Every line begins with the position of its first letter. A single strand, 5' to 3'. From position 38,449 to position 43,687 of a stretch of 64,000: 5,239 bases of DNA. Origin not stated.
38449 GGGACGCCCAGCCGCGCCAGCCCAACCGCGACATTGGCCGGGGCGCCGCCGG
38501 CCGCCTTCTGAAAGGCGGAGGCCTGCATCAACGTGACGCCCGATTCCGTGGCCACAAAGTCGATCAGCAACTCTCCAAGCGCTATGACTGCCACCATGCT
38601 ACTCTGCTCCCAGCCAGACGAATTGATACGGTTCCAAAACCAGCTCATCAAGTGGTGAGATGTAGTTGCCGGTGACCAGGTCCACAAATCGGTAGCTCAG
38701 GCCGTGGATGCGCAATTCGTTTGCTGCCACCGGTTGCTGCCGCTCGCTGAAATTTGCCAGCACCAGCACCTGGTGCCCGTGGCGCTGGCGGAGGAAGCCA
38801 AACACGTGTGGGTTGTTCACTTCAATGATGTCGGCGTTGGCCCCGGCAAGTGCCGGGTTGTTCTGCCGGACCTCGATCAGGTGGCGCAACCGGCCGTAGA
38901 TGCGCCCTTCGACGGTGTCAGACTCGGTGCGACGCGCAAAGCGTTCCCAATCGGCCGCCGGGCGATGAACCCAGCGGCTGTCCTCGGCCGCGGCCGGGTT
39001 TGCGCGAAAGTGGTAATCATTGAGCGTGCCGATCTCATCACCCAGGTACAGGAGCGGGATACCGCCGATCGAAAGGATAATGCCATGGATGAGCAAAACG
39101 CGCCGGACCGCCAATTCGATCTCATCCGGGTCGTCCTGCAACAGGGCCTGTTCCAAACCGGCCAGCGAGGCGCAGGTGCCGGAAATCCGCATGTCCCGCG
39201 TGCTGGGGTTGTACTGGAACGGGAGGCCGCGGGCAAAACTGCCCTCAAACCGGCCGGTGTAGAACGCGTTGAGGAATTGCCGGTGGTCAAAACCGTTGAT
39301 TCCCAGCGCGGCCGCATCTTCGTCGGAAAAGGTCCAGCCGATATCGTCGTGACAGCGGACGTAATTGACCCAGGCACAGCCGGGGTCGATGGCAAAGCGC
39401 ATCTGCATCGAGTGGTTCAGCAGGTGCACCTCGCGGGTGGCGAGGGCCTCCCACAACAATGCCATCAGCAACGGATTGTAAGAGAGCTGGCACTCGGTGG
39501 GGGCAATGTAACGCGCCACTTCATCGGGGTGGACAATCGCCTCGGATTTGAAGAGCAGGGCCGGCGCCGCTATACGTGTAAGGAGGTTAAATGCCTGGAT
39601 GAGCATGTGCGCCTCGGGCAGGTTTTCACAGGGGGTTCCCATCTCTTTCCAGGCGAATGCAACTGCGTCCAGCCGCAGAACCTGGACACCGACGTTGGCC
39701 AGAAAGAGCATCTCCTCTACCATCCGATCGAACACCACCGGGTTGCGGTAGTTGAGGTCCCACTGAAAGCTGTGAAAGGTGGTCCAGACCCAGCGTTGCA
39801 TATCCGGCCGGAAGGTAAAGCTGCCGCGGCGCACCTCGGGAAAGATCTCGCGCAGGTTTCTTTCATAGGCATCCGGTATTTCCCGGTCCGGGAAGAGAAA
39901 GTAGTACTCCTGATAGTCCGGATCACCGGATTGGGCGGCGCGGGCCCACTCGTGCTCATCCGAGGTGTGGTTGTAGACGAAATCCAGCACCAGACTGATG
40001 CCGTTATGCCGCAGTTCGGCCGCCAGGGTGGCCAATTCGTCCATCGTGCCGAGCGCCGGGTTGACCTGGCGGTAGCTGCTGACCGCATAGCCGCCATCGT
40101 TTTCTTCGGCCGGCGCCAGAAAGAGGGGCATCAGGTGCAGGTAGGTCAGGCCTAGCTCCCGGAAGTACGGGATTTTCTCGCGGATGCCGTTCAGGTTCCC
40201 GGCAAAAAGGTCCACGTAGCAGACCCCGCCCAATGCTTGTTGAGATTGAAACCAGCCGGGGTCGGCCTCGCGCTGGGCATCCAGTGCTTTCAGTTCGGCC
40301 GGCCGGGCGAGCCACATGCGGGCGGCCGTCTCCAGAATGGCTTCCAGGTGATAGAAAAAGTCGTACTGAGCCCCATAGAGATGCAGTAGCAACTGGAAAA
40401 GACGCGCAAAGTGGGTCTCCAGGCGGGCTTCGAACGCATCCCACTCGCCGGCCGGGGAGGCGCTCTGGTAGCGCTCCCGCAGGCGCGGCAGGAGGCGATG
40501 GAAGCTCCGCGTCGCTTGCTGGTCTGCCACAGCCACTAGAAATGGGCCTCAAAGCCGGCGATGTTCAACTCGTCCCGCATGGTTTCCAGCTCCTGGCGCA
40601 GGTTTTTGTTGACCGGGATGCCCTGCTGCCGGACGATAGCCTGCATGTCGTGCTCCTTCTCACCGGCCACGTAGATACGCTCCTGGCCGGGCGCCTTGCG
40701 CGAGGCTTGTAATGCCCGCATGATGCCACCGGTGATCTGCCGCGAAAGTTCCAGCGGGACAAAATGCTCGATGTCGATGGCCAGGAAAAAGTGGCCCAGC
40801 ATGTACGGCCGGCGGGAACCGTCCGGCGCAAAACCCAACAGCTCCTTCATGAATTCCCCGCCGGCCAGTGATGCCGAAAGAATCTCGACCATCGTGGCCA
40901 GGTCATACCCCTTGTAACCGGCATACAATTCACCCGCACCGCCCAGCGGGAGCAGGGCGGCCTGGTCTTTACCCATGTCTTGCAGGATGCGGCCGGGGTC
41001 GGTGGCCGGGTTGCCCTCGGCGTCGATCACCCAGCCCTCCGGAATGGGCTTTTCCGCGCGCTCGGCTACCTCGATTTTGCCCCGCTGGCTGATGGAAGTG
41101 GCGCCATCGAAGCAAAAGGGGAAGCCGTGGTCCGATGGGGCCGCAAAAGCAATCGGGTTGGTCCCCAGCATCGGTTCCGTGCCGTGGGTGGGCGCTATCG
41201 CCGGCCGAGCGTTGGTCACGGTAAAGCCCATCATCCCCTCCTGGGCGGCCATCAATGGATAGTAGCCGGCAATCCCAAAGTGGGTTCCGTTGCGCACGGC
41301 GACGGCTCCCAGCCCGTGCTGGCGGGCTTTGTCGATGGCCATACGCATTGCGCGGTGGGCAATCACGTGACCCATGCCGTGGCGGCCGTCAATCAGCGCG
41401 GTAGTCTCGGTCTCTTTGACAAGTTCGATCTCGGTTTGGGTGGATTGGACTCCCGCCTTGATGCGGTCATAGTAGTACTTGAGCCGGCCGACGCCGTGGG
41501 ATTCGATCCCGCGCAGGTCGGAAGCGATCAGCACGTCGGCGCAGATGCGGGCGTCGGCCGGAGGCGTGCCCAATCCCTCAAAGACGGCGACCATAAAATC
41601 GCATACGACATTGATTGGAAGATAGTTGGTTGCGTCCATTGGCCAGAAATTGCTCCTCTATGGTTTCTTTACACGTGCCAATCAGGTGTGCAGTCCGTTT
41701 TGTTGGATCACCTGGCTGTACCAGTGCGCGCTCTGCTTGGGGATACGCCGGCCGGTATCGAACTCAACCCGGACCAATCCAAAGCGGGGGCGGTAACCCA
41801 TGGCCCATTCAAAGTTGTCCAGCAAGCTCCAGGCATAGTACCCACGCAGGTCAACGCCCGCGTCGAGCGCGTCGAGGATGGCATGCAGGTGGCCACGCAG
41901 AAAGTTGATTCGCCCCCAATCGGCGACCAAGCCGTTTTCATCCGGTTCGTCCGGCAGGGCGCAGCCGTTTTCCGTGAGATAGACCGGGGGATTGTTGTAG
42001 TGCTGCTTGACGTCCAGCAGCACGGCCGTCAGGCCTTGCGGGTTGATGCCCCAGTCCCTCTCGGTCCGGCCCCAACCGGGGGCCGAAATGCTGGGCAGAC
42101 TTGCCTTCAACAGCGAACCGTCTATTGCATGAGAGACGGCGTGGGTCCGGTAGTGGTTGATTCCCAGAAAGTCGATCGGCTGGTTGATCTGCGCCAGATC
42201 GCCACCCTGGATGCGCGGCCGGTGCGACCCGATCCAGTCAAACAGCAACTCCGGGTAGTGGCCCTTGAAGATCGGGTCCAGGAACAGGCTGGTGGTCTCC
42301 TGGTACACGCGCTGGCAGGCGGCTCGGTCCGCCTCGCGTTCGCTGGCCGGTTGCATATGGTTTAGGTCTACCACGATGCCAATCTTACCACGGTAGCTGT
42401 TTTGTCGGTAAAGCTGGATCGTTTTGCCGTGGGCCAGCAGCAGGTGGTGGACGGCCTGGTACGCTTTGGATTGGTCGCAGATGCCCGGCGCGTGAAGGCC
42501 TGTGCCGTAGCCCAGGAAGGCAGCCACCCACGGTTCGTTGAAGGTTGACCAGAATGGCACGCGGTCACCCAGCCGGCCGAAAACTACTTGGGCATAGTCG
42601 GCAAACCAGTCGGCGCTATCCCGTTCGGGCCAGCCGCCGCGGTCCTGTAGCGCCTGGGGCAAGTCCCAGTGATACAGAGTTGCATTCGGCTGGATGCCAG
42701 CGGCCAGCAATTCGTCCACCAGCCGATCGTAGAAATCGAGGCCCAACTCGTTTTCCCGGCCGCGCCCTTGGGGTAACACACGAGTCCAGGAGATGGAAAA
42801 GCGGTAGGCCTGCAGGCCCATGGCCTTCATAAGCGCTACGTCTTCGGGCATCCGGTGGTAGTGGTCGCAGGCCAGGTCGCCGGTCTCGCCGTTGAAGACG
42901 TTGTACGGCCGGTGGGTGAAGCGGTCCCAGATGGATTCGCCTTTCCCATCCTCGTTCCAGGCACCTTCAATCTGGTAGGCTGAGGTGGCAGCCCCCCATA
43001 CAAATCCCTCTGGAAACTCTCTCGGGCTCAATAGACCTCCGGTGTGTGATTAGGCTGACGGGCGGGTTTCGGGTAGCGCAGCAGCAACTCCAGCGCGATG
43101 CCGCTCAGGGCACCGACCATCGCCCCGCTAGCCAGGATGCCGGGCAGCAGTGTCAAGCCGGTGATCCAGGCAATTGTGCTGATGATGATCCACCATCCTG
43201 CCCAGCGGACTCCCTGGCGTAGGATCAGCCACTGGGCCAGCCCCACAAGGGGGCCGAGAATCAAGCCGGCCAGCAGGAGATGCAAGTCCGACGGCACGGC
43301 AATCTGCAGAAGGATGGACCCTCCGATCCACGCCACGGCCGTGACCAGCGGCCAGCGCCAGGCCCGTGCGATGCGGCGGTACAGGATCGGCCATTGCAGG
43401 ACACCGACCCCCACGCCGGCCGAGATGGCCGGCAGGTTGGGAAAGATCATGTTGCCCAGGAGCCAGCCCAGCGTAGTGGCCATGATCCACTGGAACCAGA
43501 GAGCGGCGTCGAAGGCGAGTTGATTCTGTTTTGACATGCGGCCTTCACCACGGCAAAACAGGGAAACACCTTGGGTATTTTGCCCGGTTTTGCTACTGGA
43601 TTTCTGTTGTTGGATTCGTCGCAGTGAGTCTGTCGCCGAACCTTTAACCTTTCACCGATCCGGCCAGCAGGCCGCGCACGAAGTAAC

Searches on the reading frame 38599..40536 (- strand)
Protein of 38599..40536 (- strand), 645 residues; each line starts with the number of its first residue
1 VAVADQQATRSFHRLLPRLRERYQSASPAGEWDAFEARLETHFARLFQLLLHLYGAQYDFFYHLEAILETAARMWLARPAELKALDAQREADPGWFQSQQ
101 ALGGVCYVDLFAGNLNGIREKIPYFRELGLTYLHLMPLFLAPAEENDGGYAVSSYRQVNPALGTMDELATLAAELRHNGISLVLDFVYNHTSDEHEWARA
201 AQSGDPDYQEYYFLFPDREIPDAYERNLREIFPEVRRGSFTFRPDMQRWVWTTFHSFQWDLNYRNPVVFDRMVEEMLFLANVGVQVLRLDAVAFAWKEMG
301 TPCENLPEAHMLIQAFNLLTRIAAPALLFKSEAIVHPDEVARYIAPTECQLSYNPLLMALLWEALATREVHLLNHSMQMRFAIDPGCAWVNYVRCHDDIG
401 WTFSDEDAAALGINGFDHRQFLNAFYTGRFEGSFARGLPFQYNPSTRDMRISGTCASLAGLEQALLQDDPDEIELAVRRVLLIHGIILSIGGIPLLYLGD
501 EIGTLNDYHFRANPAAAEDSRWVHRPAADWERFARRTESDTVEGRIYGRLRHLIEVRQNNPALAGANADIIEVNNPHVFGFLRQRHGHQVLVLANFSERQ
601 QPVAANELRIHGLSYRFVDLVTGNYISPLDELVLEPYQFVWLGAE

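Call 8: search_protein_families(library=pfam, proteins=[window:38599-40536:-])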
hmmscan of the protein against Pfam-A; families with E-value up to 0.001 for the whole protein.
window:38599-40536:- (645 aa): 4 families
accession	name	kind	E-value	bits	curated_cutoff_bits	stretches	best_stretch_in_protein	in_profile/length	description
PF00128.31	Alpha-amylase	-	3.3e-40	139.1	22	1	112-349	15-258/446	Alpha amylase, catalytic domain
PF16657.11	Malt_amylase_C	-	8.7e-07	29.4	27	1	570-641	5-75/75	Maltogenic Amylase, C-terminal domain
PF11941.14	DUF3459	-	0.00012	22.8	22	1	551-606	3-59/90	Domain of unknown function (DUF3459)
PF22582.2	Amylosucrase_C-like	-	0.00017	22.5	27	1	575-642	8-75/76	Amylosucrase, C-terminal domain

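Call 9: search_protein_families(library=ncbifam, proteins=[window:38599-40536:-])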
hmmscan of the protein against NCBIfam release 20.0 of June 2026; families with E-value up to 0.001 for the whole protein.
window:38599-40536:- (645 aa): 23 families
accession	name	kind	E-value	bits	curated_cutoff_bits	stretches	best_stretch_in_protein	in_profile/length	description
TIGR02456.1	treS_nterm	equivalog_domain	1.1e-67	228.8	678.35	2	112-401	24-311/539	maltose alpha-D-glucosyltransferase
TIGR02403.1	trehalose_treC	equivalog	5.2e-47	160.7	799.05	2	112-297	23-200/544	alpha,alpha-phosphotrehalase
NF008183.0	PRK10933.1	subfamily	1.4e-36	126.3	535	2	112-302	29-212/551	alpha,alpha-phosphotrehalase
NF051899.1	BetGalacBglAAgro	equivalog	4.5e-30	104.5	900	1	112-297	24-204/537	beta-galactosidase BglA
NF008051.0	PRK10785.1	equivalog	1.3e-29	102.9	568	1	109-205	172-265/607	maltodextrin glucosidase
NF041090.1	Cyc-maltodext_AglB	equivalog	2.9e-23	82.4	540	1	109-215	58-161/470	cyclomaltodextrinase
NF011083.0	PRK14510.1-2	equivalog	9.3e-17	59.8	1322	1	100-194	207-298/1186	bifunctional glycogen debranching protein GlgX/4-alpha-glucanotransferase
TIGR02401.1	trehalose_TreY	equivalog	6.7e-16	57.7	498.65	1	118-194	18-93/838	malto-oligosyltrehalose synthase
TIGR03852.1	sucrose_gtfA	equivalog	2.3e-15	56.1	334.4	1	105-304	6-203/470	sucrose phosphorylase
NF041321.1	Alpha-amyl_MalA_Halo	equivalog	1.3e-13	50.2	875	1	107-213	266-378/666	alpha-amylase MalA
NF011085.0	PRK14511.1-2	equivalog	1.5e-12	46.5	1312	1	120-193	23-95/873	malto-oligosyltrehalose synthase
TIGR02402.1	trehalose_TreZ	equivalog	7.3e-12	44.3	538.8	1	112-191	108-186/545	malto-oligosyltrehalose trehalohydrolase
NF011087.0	PRK14511.1-5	equivalog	5.2e-09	34.4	1556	1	117-193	28-103/996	malto-oligosyltrehalose synthase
NF011086.0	PRK14511.1-3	equivalog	6.7e-09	34.4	1411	1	121-191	24-93/924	malto-oligosyltrehalose synthase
NF011077.0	PRK14507.1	equivalog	9.2e-09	33.2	2148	1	118-191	760-832/1693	malto-oligosyltrehalose synthase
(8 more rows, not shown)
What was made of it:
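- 38599..43031 (-): Downstream catabolic genes: GH1 beta-glucosidase (41682-43031), Ldh_2 dehydrogenase (40536-41639) and a GH13 alpha-amylase-family enzyme (38599-40536). Pfam and NCBIfam (calls 8, 9).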

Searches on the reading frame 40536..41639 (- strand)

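Call 8: search_protein_families(library=pfam, proteins=[window:40536-41639:-])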
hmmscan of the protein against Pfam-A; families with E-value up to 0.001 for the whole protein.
window:40536-41639:- (367 aa): 1 family
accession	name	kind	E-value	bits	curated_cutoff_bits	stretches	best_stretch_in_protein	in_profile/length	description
PF02615.19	Ldh_2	-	1.7e-123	412.4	38.8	1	12-351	6-332/333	Malate/L-lactate dehydrogenase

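Call 9: search_protein_families(library=ncbifam, proteins=[window:40536-41639:-])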
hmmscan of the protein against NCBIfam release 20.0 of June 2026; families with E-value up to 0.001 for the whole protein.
window:40536-41639:- (367 aa): 5 families
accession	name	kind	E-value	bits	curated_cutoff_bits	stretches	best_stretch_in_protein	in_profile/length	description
NF040650.1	sulfolac_dhydr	equivalog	3.2e-81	273.2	500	1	16-360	12-335/339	L-sulfolactate dehydrogenase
NF011599.0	PRK15025.1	equivalog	2e-63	214.7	356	1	26-352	22-332/349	ureidoglycolate dehydrogenase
NF007504.0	PRK10098.1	equivalog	1.2e-61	208.4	336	1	8-353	8-339/360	malate/lactate/ureidoglycolate dehydrogenase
TIGR03175.1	AllD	equivalog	4.1e-57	193.9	496.2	1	28-349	24-329/349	ureidoglycolate dehydrogenase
NF009750.0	PRK13260.1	equivalog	1.3e-37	129.6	316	1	26-352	22-330/332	3-dehydro-L-gulonate 2-dehydrogenase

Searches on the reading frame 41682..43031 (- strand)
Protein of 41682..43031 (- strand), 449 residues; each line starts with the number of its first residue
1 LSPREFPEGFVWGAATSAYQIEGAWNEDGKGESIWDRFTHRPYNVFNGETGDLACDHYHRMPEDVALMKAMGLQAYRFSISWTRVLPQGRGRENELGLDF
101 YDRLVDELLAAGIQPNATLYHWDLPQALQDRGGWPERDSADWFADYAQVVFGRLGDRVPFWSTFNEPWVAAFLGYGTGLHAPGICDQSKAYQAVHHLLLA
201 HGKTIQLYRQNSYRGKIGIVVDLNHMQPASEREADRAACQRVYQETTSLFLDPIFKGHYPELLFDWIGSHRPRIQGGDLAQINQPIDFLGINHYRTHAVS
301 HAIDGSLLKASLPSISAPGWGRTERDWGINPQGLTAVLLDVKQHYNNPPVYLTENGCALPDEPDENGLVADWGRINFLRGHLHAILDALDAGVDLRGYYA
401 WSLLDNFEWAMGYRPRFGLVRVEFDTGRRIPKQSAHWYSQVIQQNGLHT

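Call 8: search_protein_families(library=pfam, proteins=[window:41682-43031:-])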
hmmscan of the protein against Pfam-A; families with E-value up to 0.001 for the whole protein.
window:41682-43031:- (449 aa): 1 family
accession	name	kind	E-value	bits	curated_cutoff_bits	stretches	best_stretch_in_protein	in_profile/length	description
PF00232.24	Glyco_hydro_1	-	8.1e-171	568.9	22.6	1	4-446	3-452/453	Glycosyl hydrolase family 1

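Call 9: search_protein_families(library=ncbifam, proteins=[window:41682-43031:-])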
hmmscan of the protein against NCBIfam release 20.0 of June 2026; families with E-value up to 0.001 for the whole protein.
window:41682-43031:- (449 aa): 8 families
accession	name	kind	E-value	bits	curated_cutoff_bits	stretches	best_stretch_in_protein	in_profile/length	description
TIGR03356.1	BGL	equivalog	2.7e-179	596.5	478.5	1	6-438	1-427/427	GH1 family beta-glucosidase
NF010036.0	PRK13511.1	subfamily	1.7e-106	356.6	610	1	4-444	3-465/469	6-phospho-beta-galactosidase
TIGR01233.1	lacG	equivalog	6.4e-89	299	561.2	1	5-442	3-466/472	6-phospho-beta-galactosidase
NF007154.0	PRK09589.1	subfamily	2.4e-66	224.4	624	1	5-446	3-473/476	6-phospho-beta-glucosidase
NF011589.0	PRK15014.1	subfamily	3.9e-62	211.1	686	1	6-446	6-474/477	6-phospho-beta-glucosidase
NF007158.0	PRK09593.1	subfamily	4.6e-62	210.3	639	1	4-447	4-475/478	6-phospho-beta-glucosidase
NF007356.0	PRK09852.1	subfamily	2.3e-60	204.7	623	1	5-446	3-470/474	6-phospho-beta-glucosidase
NF041004.1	Beta_gal_BgaS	equivalog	5.3e-50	170.3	475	2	98-447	128-468/479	beta-galactosidase BgaS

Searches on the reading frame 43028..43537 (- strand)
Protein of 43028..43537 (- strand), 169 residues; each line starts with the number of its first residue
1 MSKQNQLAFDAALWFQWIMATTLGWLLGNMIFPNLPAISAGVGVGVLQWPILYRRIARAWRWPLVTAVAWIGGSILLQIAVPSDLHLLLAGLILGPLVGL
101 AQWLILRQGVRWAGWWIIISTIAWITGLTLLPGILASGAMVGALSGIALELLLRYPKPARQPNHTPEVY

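Call 8: search_protein_families(library=pfam, proteins=[window:43028-43537:-])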
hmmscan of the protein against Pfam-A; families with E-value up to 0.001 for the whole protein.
window:43028-43537:- (169 aa): 0 families

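Call 9: search_protein_families(library=ncbifam, proteins=[window:43028-43537:-])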
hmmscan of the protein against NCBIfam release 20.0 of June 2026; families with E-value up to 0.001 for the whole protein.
window:43028-43537:- (169 aa): 0 families
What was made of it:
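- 43028..43537 (-): Conserved small hydrophobic ORF (169 aa) downstream of the permeases, with no family assignment. No Pfam or NCBIfam hit (calls 8, 9).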
